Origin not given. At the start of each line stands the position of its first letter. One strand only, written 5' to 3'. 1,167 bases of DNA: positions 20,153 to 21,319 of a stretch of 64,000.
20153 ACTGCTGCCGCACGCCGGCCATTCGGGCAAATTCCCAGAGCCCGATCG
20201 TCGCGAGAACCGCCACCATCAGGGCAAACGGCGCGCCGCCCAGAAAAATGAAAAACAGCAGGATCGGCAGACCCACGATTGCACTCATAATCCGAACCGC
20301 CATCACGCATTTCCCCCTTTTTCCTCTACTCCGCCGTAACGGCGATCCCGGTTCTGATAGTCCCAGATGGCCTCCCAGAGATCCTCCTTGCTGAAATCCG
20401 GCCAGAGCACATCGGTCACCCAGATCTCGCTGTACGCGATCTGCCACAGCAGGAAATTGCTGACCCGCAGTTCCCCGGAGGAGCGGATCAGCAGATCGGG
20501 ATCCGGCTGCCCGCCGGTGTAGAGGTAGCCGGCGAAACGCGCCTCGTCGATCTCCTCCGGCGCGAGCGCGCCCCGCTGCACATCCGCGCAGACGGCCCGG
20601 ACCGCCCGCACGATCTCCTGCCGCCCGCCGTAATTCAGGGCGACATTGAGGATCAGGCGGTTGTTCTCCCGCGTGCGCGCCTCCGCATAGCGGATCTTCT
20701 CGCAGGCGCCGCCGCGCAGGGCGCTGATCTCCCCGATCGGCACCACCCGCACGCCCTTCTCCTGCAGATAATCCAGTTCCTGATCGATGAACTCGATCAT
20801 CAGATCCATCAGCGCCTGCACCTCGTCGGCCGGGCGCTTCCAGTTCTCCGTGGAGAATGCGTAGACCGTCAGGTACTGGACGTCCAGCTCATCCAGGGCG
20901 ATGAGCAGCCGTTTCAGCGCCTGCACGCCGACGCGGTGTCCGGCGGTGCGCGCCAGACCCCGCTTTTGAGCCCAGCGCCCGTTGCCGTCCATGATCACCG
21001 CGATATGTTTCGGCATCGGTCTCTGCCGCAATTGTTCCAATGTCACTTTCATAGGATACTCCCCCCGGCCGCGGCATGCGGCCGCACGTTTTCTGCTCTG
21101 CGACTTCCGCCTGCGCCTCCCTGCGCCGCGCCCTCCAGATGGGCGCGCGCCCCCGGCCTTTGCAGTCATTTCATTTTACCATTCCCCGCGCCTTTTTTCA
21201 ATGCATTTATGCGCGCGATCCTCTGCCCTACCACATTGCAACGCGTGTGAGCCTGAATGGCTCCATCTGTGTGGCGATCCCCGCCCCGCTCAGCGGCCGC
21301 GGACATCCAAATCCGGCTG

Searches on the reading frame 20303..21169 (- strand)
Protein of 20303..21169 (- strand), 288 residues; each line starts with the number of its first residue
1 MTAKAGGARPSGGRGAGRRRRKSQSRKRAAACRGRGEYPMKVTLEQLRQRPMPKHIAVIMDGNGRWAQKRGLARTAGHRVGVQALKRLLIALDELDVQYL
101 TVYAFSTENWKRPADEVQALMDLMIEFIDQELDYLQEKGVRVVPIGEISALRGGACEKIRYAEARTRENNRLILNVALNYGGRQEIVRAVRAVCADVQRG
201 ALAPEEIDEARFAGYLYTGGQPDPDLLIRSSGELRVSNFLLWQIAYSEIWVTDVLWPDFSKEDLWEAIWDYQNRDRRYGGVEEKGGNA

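Call 6: search_protein_families(library=pfam, proteins=[window:20303-21169:-], max_evalue=0.001)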
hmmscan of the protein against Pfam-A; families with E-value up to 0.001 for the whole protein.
window:20303-21169:- (288 aa): 1 family
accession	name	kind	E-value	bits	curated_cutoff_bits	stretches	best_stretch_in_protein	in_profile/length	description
PF01255.24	Prenyltransf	-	6.9e-85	284.5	27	1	59-279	1-219/219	Putative undecaprenyl diphosphate synthase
